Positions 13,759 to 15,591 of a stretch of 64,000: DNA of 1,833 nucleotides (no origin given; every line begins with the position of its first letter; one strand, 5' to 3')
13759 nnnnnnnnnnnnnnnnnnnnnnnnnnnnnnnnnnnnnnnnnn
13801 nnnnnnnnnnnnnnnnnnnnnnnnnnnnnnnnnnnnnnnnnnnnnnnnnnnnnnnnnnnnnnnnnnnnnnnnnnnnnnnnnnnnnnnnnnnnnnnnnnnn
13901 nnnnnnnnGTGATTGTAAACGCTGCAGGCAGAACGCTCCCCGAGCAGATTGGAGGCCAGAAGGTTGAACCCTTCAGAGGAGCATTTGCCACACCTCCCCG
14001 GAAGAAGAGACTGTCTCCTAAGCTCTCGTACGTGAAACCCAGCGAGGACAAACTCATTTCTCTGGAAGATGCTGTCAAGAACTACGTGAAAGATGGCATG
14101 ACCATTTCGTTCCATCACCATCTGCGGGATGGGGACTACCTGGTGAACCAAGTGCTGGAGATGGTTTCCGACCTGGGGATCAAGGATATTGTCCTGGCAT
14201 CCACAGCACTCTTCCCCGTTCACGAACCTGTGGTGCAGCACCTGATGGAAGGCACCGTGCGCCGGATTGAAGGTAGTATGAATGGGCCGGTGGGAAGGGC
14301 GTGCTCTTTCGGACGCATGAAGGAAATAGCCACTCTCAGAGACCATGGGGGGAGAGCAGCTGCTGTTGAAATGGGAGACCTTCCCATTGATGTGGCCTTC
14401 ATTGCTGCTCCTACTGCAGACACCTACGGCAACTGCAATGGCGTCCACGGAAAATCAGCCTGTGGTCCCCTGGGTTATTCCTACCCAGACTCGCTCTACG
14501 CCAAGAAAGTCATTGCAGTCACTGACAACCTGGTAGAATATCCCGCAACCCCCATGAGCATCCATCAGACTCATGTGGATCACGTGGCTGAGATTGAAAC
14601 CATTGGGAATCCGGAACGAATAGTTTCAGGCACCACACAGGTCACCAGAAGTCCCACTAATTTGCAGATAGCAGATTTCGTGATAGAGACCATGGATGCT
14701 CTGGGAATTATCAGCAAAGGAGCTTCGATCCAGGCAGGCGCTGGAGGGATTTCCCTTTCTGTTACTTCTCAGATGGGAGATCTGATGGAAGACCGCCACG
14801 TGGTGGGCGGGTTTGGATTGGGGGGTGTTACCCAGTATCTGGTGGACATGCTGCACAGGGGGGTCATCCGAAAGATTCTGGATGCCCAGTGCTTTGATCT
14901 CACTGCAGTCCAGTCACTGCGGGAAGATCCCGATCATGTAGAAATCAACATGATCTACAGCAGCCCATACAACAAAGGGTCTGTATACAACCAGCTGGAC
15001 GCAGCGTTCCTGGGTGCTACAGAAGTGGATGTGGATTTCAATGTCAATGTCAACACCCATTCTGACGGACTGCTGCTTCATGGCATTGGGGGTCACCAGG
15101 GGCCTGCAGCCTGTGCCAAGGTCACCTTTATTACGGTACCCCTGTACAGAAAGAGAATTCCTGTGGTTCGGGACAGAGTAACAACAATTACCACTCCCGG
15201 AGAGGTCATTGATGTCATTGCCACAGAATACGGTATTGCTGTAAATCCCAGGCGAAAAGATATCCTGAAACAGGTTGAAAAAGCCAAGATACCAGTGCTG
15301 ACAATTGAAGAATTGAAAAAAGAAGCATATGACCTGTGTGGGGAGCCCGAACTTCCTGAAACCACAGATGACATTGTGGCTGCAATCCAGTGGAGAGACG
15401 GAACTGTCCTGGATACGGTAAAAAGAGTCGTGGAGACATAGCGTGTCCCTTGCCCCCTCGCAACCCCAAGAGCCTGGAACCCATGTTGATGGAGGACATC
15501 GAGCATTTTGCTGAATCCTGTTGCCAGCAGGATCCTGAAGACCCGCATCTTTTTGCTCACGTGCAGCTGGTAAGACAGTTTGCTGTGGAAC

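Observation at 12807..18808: citDEF-type acyl-lyase complex without CitC/CitX/CitG, flanked by two HD-domain hydrolases and an MmgE/PrpD protein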

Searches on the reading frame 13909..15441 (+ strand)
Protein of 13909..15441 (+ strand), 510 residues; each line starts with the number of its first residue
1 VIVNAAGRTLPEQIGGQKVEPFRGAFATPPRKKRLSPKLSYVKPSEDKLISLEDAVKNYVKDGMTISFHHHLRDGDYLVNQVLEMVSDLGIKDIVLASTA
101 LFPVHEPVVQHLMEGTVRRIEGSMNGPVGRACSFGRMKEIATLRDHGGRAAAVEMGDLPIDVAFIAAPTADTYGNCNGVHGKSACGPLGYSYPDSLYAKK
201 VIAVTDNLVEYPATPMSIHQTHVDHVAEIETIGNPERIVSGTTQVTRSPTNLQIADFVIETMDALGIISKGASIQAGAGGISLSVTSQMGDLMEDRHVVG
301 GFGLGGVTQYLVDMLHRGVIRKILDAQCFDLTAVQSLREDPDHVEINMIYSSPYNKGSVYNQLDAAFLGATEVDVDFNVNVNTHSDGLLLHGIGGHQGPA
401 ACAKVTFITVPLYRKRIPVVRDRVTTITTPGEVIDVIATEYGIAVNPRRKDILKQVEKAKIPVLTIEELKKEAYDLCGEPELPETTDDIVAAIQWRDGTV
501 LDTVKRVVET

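Call 3: search_protein_families(library=pfam, proteins=[window:13909-15441:+])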
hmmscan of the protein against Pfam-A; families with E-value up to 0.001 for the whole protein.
window:13909-15441:+ (510 aa): 1 family
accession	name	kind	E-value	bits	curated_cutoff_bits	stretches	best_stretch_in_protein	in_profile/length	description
PF04223.18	CitF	-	1.8e-147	492.6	27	1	51-507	7-466/466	Citrate lyase, alpha subunit (CitF)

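Call 4: search_protein_families(library=ncbifam, proteins=[window:13909-15441:+])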
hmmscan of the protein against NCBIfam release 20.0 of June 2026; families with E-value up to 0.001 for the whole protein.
window:13909-15441:+ (510 aa): 1 family
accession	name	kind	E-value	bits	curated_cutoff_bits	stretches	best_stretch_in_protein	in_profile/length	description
TIGR01584.1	citF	equivalog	3.9e-165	550.2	501.45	1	26-508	4-491/492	citrate lyase subunit alpha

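Call 5: find_encoding_contigs(protein=window:13909-15441:+, flank=10000, max_places=10)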
Protein window:13909-15441:+ (510 aa): 2 contigs read that carry it; 2 places shown.
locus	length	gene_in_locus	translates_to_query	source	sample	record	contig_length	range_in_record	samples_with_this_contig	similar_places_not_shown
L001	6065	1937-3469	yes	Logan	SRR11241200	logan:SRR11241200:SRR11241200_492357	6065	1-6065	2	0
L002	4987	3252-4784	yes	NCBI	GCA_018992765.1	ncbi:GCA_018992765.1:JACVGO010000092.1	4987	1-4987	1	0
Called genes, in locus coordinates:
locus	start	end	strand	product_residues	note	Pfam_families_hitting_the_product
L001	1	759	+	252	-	?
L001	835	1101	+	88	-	PF06857:ACP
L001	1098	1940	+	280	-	PF03328:HpcH_HpaI, PF15617:C-C_Bond_Lyase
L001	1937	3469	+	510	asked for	PF04223:CitF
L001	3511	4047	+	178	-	PF01966:HD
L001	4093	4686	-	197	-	PF20108:DUF6498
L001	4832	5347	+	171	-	PF01966:HD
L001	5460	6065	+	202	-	?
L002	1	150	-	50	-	?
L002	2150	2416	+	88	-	PF06857:ACP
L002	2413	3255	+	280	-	PF03328:HpcH_HpaI, PF15617:C-C_Bond_Lyase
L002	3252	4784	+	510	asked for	PF04223:CitF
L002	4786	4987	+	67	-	?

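Call 6: find_homologous_proteins(query=window:13909-15441:+)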
Query window:13909-15441:+ (510 aa): 7998 proteins with E <= 0.001 among 8000 candidates; the best 120 are listed.
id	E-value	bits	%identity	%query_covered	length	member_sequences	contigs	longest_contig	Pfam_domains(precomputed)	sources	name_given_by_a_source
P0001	0.0e+0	1148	100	100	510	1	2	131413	PF04223.19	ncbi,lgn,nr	ncbi:MAG: citrate lyase subunit alpha [Theionarchaea archaeon]|nr:citrate lyase subunit alpha [Theio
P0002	0.0e+0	1072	91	100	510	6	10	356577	PF04223.19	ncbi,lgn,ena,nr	ncbi:MAG: citrate lyase subunit alpha [Theionarchaea archaeon]|nr:citrate lyase subunit alpha [Theio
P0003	0.0e+0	1064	91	100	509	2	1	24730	PF04223.19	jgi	jgi:citrate lyase subunit alpha/citrate CoA-transferase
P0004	4.8e-262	888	75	99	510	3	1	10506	PF04223.19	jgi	jgi:citrate lyase subunit alpha/citrate CoA-transferase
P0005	1.3e-260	883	76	99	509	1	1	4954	PF04223.19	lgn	-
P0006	1.7e-260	883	74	99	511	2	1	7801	PF04223.19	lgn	-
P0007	2.4e-250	850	73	100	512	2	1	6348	PF04223.19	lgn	-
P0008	2.5e-250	850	72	100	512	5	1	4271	PF04223.19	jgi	jgi:citrate lyase subunit alpha/citrate CoA-transferase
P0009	5.8e-250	848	72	100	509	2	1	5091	PF04223.19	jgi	jgi:citrate lyase subunit alpha/citrate CoA-transferase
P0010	1.3e-247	841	71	100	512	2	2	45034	PF04223.19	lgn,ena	-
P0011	1.0e-218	745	91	70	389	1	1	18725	PF04223.19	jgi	jgi:citrate lyase subunit alpha/citrate CoA-transferase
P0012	2.5e-188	645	56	99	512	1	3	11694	PF04223.19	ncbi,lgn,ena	-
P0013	4.0e-188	644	56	99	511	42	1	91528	PF04223.19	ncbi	-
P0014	7.9e-188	643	54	99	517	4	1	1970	PF04223.19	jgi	-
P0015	1.8e-187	642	55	99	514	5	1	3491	PF04223.19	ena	-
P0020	3.2e-185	635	55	99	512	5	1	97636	PF04223.19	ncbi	-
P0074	1.4e-173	596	56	99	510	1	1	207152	PF04223.19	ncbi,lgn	-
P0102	7.7e-172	591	53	99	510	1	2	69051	PF04223.19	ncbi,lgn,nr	ncbi:MAG: citrate lyase subunit alpha [Candidatus Thermoplasmatota archaeon]|nr:citrate lyase subuni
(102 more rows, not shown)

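Call 7: find_encoding_contigs(protein=P0002, flank=10000, max_places=3)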
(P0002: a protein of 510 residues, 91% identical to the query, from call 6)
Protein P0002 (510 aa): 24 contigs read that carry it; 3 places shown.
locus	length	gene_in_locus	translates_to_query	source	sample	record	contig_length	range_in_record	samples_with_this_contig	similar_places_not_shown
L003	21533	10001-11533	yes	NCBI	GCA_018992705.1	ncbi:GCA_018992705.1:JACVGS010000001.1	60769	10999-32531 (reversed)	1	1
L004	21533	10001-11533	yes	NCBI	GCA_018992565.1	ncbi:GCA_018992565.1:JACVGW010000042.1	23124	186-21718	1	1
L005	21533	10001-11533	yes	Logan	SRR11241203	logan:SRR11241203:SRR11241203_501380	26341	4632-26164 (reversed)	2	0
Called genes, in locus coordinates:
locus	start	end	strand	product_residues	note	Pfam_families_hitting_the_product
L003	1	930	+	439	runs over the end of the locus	PF04055:Radical_SAM, PF13186:SPASM (weak)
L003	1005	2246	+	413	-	-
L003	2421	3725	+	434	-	PF05977:MFS_3, PF07690:MFS_1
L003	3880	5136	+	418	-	PF08308:PEGA (weak), PF02412:TSP_3 (faint)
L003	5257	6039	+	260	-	PF03437:BtpA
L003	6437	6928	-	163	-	PF04307:YdjM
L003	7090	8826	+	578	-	PF00437:T2SSE, PF00013:KH_1 (faint)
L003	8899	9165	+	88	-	PF06857:ACP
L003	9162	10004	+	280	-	PF03328:HpcH_HpaI, PF15617:C-C_Bond_Lyase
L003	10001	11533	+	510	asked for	PF04223:CitF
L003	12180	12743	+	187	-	-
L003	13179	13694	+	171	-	PF01966:HD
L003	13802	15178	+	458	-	PF03972:MmgE_PrpD_N, PF19305:MmgE_PrpD_C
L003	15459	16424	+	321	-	PF00890:FAD_binding_2 (faint), PF01946:Thi4 (faint), PF03486:HI0933_like (faint), PF07992:Pyr_redox_2, PF13434:Lys_Orn_oxgnase (faint), PF13738:Pyr_redox_3, PF00070:Pyr_redox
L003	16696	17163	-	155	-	PF13404:HTH_AsnC-type, PF13412:HTH_24, PF01037:AsnC_trans_reg, PF22482:AsnC_trans_reg_3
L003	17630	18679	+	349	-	PF13506:Glyco_transf_21 (weak), PF00535:Glycos_transf_2, PF10111:Glyco_tranf_2_2, PF13641:Glyco_tranf_2_3, PF13632:Glyco_trans_2_3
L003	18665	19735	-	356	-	PF04055:Radical_SAM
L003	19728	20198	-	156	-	PF13302:Acetyltransf_3 (weak), PF13673:Acetyltransf_10, PF00583:Acetyltransf_1, PF13508:Acetyltransf_7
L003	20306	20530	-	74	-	-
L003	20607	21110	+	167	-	PF10502:Peptidase_S26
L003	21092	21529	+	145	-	PF10502:Peptidase_S26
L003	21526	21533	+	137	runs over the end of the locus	PF00293:NUDIX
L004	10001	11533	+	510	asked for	PF04223:CitF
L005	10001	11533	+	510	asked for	PF04223:CitF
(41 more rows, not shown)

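Call 8: find_encoding_contigs(protein=P0010, flank=10000, max_places=3)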
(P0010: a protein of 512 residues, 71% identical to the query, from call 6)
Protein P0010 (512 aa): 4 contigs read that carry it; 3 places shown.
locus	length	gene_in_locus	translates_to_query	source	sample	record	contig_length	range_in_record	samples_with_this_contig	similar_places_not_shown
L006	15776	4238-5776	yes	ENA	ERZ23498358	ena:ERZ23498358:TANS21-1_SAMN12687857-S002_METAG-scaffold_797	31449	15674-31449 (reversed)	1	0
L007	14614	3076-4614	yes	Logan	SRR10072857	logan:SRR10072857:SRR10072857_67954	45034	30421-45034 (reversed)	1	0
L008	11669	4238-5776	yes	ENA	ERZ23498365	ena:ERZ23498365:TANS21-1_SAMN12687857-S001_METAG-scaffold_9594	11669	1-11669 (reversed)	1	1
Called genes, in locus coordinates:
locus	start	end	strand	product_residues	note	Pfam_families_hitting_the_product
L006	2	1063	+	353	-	?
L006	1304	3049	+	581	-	PF00437:T2SSE, PF00013:KH_1 (weak)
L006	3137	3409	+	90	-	PF06857:ACP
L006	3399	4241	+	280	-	PF03328:HpcH_HpaI, PF15617:C-C_Bond_Lyase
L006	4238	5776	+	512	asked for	PF04223:CitF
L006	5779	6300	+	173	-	PF01966:HD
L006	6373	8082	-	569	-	PF13360:PQQ_2 (weak), PF13570:Beta-prop_ACSF4, PF25293:Beta-prop_EMC1_N (faint), PF13360:PQQ_2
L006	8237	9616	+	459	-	PF03972:MmgE_PrpD_N, PF19305:MmgE_PrpD_C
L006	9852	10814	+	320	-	PF00890:FAD_binding_2 (weak), PF03486:HI0933_like (faint), PF07992:Pyr_redox_2, PF12831:FAD_oxidored (weak), PF13738:Pyr_redox_3 (weak), PF13434:Lys_Orn_oxgnase (weak), PF13738:Pyr_redox_3, PF00070:Pyr_redox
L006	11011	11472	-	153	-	PF13404:HTH_AsnC-type, PF13412:HTH_24, PF22482:AsnC_trans_reg_3 (weak), PF01037:AsnC_trans_reg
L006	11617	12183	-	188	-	PF02830:V4R (weak)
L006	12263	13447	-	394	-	PF01180:DHO_dh, PF01207:Dus, PF12838:Fer4_7 (weak), PF13187:Fer4_9 (weak), PF13237:Fer4_10, PF14697:Fer4_21, PF00037:Fer4, PF12837:Fer4_6 (weak), +1 more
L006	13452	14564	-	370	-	PF04432:FrhB_FdhB_C, PF00037:Fer4 (weak), PF04422:FrhB_FdhB_N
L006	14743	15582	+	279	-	PF00795:CN_hydrolase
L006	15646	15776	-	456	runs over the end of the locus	PF00202:Aminotran_3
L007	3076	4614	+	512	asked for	PF04223:CitF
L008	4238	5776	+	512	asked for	PF04223:CitF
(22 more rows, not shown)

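Call 9: find_encoding_contigs(protein=P0004, flank=10000, max_places=3)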
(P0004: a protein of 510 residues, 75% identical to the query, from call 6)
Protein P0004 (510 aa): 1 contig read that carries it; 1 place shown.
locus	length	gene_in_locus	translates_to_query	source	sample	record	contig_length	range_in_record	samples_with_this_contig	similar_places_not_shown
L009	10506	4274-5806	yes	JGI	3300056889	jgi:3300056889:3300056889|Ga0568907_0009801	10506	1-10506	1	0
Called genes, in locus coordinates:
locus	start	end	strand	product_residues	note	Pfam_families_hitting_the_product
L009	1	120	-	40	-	?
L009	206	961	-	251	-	PF07690:MFS_1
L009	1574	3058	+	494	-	PF00437:T2SSE, PF00013:KH_1 (faint)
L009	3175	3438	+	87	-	PF06857:ACP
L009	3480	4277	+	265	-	PF03328:HpcH_HpaI, PF15617:C-C_Bond_Lyase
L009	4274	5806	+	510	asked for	PF04223:CitF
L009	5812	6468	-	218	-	PF20108:DUF6498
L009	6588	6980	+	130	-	-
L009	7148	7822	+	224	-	PF13641:Glyco_tranf_2_3, PF00535:Glycos_transf_2, PF10111:Glyco_tranf_2_2 (weak)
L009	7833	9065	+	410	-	PF00464:SHMT, PF00155:Aminotran_1_2 (weak)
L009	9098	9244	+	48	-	-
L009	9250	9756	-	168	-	PF07883:Cupin_2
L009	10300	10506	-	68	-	?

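Call 15: find_related_loci(query=window:13909-15441:+, collection=genome_contigs, flank=10000)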
Query window:13909-15441:+ (510 aa) in genome_contigs; peptide patterns used: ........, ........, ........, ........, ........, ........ (x = any residue, [..] = any of these).
78 stretches matched a pattern; 1 encode a relative of the query (tblastn E <= 1e-3); 1 distinct loci.
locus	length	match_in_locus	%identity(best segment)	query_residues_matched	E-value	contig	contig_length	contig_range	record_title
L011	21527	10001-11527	91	1-509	0e+0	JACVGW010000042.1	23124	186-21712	MAG: Theionarchaea archaeon isolate SZ_28-30 SZ_28-30_NODE_63_length_23124_cov_439.643170, whole genome shotgun sequence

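Call 16: find_encoding_contigs(protein=P0013, flank=8000, max_places=1)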
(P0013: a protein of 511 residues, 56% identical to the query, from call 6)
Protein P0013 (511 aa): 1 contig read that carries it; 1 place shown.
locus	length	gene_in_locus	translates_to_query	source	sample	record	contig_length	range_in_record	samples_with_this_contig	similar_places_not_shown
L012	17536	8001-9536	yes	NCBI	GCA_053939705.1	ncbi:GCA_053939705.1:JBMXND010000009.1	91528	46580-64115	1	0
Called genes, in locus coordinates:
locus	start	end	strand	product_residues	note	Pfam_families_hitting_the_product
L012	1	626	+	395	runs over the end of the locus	PF22023:Pus10_THUMP_arc, PF21238:Pus10_C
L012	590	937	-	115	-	PF04659:Arch_fla_DE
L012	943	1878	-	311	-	PF01917:Flagellin_arch-type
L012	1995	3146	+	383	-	PF02517:Rce1-like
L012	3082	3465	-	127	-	PF01877:RNA_binding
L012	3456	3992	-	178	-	PF13580:SIS_2 (faint), PF01380:SIS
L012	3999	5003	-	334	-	PF01261:AP_endonuc_2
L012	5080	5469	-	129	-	-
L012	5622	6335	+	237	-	PF01015:Ribosomal_S3Ae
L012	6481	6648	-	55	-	-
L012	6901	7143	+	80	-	PF06857:ACP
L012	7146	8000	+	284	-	PF03328:HpcH_HpaI, PF15617:C-C_Bond_Lyase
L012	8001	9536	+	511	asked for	PF04223:CitF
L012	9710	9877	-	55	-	-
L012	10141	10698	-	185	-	PF00352:TBP, PF11858:DUF3378 (faint), PF00352:TBP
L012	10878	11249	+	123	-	PF04472:SepF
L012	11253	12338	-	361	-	PF01513:NAD_kinase, PF00781:DAGK_cat (weak), PF20143:NAD_kinase_C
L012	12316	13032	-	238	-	PF00398:RrnaAD, PF13649:Methyltransf_25 (weak)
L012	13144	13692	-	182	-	PF04919:DUF655, PF14579:HHH_6 (weak)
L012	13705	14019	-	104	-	PF03874:RNA_pol_Rpb4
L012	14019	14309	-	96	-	PF01157:Ribosomal_L21e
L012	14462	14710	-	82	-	-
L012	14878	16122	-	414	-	PF01977:UbiD, PF20696:UbiD_C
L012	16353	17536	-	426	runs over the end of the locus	PF00215:OMPdecase, PF02581:TMP-TENI (weak), PF03060:NMO (weak), PF04131:NanE (weak), PF00977:His_biosynth, PF03737:RraA-like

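Call 17: find_encoding_contigs(protein=P0074, flank=8000, max_places=1)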
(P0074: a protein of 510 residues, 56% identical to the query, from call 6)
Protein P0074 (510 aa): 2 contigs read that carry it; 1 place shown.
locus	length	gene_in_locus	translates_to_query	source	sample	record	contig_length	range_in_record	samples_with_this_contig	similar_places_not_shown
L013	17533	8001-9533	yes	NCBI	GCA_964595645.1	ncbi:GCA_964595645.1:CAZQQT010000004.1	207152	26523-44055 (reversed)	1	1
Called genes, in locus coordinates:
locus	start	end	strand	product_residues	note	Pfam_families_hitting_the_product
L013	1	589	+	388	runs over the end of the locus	PF00266:Aminotran_5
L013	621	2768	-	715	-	PF02359:CDC48_N, PF02933:CDC48_2, PF05496:RuvB_N (weak), PF00004:AAA, PF07724:AAA_2 (weak), PF17862:AAA_lid_3, PF00004:AAA, PF17862:AAA_lid_3, +29 more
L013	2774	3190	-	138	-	PF01022:HTH_5 (weak)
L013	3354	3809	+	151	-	PF27746:Small_heat_shock_put, PF00011:HSP20, PF17886:ArsA_HSP20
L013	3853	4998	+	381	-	PF00571:CBS, PF02482:Ribosomal_S30AE (faint)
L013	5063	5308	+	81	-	-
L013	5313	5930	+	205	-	-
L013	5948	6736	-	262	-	PF00106:adh_short, PF08659:KR (weak), PF23441:SDR, PF13561:adh_short_C2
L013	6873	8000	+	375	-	PF06857:ACP, PF03328:HpcH_HpaI, PF15617:C-C_Bond_Lyase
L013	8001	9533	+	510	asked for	PF04223:CitF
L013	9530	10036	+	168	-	PF01966:HD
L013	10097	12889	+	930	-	PF00005:ABC_tran (faint), PF02463:SMC_N (faint), PF03193:RsgA_GTPase (faint), PF13191:AAA_16 (faint), PF13304:AAA_21 (faint), PF13555:AAA_29 (faint), PF17760:UvrA_inter, PF17755:UvrA_DNA-bind, +1 more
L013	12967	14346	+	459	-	-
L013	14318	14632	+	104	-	-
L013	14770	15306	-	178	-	PF03352:Adenine_glyco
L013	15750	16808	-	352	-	PF00348:polyprenyl_synt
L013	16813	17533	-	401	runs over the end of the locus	PF00483:NTP_transferase, PF12804:NTP_transf_3, PF24894:Hexapep_GlmU (faint), PF25084:LbH_EIF2B, PF00132:Hexapep (weak), PF14602:Hexapep_2 (weak), PF25087:GMPPB_C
